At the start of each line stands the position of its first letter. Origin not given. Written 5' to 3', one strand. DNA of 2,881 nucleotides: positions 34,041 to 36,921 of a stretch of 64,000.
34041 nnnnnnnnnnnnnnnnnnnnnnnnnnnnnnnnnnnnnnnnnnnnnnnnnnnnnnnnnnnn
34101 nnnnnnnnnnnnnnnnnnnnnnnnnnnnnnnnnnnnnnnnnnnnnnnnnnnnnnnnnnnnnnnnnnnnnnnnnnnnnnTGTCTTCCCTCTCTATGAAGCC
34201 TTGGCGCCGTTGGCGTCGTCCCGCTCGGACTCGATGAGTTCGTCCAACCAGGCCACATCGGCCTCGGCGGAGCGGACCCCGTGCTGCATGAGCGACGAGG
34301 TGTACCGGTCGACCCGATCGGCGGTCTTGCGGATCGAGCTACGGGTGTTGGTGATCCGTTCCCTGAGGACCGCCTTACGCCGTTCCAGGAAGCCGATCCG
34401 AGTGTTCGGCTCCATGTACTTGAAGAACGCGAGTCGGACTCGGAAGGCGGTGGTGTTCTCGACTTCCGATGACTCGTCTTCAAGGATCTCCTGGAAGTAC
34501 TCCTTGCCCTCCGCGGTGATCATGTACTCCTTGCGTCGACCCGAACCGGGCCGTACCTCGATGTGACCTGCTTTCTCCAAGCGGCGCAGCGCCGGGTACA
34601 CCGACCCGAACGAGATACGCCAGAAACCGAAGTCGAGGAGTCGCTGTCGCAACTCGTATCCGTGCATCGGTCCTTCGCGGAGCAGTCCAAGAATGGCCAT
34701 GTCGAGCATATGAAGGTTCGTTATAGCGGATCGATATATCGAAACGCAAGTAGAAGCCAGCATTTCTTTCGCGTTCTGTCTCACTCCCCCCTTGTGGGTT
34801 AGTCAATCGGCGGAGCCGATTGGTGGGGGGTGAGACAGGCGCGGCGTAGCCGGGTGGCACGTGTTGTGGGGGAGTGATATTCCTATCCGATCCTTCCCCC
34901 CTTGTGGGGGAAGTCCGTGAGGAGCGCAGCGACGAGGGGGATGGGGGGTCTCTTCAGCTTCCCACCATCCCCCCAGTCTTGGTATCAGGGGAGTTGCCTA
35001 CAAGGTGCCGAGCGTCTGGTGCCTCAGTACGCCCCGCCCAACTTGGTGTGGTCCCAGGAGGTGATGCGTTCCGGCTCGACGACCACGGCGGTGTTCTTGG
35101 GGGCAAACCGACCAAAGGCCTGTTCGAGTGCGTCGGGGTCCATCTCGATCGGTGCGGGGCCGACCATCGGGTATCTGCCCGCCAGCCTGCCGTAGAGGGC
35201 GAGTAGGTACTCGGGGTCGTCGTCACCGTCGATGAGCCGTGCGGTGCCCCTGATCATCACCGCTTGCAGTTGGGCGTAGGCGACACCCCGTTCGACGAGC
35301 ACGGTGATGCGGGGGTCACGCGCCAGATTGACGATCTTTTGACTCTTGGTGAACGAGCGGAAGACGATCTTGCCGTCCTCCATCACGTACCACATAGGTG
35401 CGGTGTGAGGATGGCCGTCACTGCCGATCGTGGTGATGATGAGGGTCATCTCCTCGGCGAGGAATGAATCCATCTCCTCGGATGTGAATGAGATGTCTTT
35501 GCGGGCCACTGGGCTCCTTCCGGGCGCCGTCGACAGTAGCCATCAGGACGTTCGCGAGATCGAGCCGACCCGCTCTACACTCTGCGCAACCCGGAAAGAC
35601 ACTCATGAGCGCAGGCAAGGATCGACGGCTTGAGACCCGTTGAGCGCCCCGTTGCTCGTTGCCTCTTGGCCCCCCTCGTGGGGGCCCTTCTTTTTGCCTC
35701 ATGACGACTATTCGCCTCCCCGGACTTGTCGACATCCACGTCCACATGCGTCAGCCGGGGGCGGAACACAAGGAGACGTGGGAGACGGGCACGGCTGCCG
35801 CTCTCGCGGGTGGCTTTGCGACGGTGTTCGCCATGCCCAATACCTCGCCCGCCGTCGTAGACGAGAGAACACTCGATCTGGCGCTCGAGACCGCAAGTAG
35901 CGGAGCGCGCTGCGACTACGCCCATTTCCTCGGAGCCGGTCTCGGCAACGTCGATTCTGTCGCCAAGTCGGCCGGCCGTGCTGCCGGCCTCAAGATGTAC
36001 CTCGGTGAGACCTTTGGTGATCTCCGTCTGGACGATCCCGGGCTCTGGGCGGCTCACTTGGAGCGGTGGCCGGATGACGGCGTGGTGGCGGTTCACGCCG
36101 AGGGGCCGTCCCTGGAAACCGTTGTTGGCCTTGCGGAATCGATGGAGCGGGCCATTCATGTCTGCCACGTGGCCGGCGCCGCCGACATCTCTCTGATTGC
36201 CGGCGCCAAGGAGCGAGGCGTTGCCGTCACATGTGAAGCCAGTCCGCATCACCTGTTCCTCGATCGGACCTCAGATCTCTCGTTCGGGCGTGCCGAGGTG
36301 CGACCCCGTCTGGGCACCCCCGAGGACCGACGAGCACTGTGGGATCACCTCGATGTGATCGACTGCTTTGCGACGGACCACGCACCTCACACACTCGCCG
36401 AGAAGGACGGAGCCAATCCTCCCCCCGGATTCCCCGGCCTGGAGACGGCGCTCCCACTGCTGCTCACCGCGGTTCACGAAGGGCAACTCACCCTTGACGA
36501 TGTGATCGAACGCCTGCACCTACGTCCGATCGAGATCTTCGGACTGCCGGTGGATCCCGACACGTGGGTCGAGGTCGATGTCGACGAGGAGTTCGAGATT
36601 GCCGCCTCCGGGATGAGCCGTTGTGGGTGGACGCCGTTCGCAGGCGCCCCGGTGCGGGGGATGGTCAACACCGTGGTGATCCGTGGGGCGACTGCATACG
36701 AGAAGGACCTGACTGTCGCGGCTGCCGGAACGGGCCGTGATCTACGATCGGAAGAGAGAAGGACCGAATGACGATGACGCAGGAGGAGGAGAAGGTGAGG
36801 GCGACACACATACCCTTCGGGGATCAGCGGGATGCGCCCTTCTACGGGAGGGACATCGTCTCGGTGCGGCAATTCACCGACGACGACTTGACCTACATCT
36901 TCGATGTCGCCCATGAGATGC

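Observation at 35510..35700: Putative transcription attenuator with a 12-codon leader ORF in front of a rearranged pyrimidine operon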

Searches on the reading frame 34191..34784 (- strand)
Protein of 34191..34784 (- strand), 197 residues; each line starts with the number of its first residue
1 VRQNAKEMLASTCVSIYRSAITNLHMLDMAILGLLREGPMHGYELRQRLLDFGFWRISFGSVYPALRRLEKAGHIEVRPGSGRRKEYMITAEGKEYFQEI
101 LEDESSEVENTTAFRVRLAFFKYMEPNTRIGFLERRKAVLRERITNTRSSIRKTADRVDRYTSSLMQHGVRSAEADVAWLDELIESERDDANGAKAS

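Call 7: search_protein_families(library=pfam, proteins=[window:34191-34784:-])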
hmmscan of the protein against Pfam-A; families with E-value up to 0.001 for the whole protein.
window:34191-34784:- (197 aa): 2 families
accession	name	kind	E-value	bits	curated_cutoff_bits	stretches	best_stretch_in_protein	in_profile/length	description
PF03551.20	PadR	-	4.8e-19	68.6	27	1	31-99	1-75/75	Transcriptional regulator PadR-like family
PF10400.15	Vir_act_alpha_C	-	3.9e-08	34.3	22.4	1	114-185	5-75/78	Virulence activator alpha C-term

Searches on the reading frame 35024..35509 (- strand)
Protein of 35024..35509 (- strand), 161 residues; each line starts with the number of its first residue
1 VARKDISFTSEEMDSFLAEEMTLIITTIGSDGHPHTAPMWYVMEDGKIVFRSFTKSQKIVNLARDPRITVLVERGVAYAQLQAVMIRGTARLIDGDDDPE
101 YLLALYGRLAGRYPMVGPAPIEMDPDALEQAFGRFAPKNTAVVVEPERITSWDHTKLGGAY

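Call 7: search_protein_families(library=pfam, proteins=[window:35024-35509:-])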
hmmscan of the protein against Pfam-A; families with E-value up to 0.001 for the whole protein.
window:35024-35509:- (161 aa): 2 families
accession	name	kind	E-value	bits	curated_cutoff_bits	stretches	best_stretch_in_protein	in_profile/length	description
PF01243.27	PNPOx_N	-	2.4e-17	63.8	28.1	1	10-152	2-119/120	Pyridoxamine 5'-phosphate oxidase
PF12900.13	Pyridox_ox_2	-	6.2e-11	42.9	27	1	10-109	2-107/140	Pyridoxamine 5'-phosphate oxidase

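Call 9: search_protein_families(library=ncbifam, proteins=[window:35024-35509:-])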
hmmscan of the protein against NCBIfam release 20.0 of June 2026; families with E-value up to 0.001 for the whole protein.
window:35024-35509:- (161 aa): 6 families
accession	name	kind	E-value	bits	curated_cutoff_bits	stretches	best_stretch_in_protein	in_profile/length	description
TIGR03618.1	Rv1155_F420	subfamily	2.8e-20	72.8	79.05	1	15-150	3-126/127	TIGR03618 family F420-dependent PPOX class oxidoreductase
TIGR03666.1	Rv2061_F420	subfamily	3.3e-09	36.5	84.9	1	17-98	9-88/132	PPOX class F420-dependent oxidoreductase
TIGR03667.1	Rv3369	hypoth_equivalog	1.2e-08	35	125.3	1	14-95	8-87/130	TIGR03667 family PPOX class F420-dependent oxidoreductase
NF000261.1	NimABCDEF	equivalog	7.5e-07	29.2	260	1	1-93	5-103/153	NimABCDEF family 5-nitroimidazole reductase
TIGR03668.1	Rv0121_F420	hypoth_equivalog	8e-07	29.2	119.15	1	12-115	4-119/141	TIGR03668 family PPOX class F420-dependent oxidoreductase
TIGR04023.1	PPOX_MSMEG_5819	subfamily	1e-05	25.4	85.6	1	8-99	1-97/115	PPOX class F420-dependent oxidoreductase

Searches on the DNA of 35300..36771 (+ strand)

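Call 5: search_rna_families(source=window, start=35300, end=35900, threshold=evalue, max_evalue=10, show_alignments=3)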
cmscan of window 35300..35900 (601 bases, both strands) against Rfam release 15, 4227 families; matches with E-value up to 10: 6.
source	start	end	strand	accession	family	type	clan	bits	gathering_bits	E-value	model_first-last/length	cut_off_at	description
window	35667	35732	-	RF02236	asX2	Gene; sRNA;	-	18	70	0.57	1-87/87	no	Xanthomonas sRNA asX2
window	35408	35472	+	RF03626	mir-9791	Gene; miRNA;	-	14.3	70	8.6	1-79/79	no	mir-9791 microRNA precursor family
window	35664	35702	+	RF00519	suhB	Gene; sRNA;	CL00108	13.1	41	6.7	1-77/77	no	Makes More Granules Regulator RNA (mmgR)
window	35459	35472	+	RF01130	sR46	Gene; snRNA; snoRNA; CD-box;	-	11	50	8.2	7-20/56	no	Small nucleolar RNA sR46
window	35570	35739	-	RF00222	IRES_Bag1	Cis-reg; IRES;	-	10.6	37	4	1-370/370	no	Bag-1 internal ribosome entry site (IRES)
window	35432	35451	+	RF01133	sR3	Gene; snRNA; snoRNA; CD-box;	-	9.8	41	6.9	1-55/55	no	Small nucleolar RNA sR3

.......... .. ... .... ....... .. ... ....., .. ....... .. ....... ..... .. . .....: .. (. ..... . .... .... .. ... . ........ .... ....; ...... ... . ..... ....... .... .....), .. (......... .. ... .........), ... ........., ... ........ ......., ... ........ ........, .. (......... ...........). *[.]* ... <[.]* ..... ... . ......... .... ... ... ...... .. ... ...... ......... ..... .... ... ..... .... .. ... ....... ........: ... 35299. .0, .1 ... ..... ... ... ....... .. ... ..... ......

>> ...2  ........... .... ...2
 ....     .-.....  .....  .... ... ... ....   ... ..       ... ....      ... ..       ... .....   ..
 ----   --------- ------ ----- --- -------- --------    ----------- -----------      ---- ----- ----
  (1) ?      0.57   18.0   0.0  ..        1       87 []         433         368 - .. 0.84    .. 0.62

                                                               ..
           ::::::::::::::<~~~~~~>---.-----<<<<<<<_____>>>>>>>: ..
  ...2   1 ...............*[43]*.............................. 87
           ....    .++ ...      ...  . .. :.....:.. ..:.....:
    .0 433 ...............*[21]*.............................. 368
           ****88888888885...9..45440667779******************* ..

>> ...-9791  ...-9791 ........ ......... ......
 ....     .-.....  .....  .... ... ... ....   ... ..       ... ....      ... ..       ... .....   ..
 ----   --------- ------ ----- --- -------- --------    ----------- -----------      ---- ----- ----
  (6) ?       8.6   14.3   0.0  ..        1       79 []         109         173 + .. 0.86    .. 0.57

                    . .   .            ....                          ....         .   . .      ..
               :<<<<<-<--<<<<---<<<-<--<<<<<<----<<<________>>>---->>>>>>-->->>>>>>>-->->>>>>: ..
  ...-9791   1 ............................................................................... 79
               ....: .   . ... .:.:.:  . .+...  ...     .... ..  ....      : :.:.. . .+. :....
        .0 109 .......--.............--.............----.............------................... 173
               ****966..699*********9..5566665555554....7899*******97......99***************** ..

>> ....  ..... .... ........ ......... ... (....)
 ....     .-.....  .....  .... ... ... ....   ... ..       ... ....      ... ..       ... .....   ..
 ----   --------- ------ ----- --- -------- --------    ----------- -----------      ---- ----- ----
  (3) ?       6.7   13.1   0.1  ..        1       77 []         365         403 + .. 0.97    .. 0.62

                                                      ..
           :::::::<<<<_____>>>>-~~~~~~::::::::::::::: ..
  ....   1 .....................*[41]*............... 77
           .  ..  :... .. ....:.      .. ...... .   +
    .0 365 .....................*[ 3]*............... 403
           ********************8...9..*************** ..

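Call 18: search_rna_families(sources=[L001, L006, L007, L008, L010, L011, L012, L013, L045, L064, L075, L058, L035, L028, L062], threshold=gathering)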
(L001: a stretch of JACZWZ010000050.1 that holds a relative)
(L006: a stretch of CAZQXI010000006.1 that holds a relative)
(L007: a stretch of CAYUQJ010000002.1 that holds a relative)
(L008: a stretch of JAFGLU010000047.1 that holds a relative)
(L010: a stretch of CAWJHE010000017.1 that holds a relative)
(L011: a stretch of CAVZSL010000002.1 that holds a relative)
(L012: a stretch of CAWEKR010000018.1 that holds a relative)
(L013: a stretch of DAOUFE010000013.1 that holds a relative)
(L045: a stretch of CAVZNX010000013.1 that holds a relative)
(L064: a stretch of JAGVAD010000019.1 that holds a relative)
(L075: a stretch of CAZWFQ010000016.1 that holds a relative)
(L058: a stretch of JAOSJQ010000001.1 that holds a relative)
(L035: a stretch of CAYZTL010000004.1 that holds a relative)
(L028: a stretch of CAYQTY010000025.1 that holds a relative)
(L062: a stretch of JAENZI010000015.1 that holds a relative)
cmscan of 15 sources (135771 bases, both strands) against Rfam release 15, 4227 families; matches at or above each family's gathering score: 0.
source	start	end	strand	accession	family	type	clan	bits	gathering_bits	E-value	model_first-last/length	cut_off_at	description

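Call 60: search_rna_families(source=L045, start=3800, end=4020, threshold=evalue, max_evalue=10)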
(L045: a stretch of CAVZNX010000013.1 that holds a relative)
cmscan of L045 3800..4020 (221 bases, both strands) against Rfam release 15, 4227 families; matches with E-value up to 10: 7.
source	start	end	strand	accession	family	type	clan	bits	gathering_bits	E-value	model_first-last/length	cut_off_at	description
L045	3885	3948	+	RF02702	AgvB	Gene; sRNA;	-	19.8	56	0.11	1-62/62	no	Anti GcvB sRNA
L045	3943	3994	-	RF03002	lysM-Prevotella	Cis-reg;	-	19.8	66.6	0.8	1-66/66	no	lysM-Prevotella RNA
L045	3942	3991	+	RF00236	ctRNA_pGA1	Gene; antisense;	-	15.1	45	1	1-79/79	no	ctRNA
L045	3900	3950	+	RF02399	NsiR1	Gene; sRNA;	-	14.8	39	1.3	1-60/60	no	Nitrogen stress-induced RNA 1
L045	3923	3991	+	RF00519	suhB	Gene; sRNA;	CL00108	14.6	41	1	1-77/77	no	Makes More Granules Regulator RNA (mmgR)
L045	3906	3951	+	RF03353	MIR5291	Gene; miRNA;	-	14.6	54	8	1-65/65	no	MIR5291 microRNA precursor family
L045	3873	3953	+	RF01929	bxd_1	Gene; lncRNA;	-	12.2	75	1.6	1-86/86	no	Bithoraxoid conserved region 1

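Call 78: search_rna_families(source=L007, start=3820, end=4010, threshold=evalue, max_evalue=10)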
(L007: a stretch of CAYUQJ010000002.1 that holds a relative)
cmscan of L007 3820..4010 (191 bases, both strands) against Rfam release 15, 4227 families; matches with E-value up to 10: 7.
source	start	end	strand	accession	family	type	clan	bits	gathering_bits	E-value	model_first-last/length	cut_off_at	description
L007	3954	3988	-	RF02084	STnc130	Gene; sRNA;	-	16.6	55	3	95-126/135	no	Enterobacteria sRNA STnc130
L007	3876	3989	+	RF02362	Yfr10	Gene; sRNA;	-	15.9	43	5.2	1-78/78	no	Cyanobacterial functional RNA 10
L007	3954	3984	+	RF00489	ctRNA_p42d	Gene; antisense;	-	15.4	50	0.89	1-46/46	no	ctRNA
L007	3879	3980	+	RF02394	sau-63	Gene; sRNA;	-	15.1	100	1.4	1-98/98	no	Staphylococcus sRNA sau-63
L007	3924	3988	+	RF00188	SNORD103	Gene; snRNA; snoRNA; CD-box;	-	14.3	45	2.4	1-83/83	no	Small nucleolar RNA SNORD103/SNORD85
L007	3924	3984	+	RF00115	McaS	Gene; sRNA;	CL00106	13.1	42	5.7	1-96/96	no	McaS/IsrA RNA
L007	3852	3975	+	RF02798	CssrA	Gene; sRNA;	-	12.9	93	1.6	1-111/111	no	Chromosome-encoded Shigella sRNA A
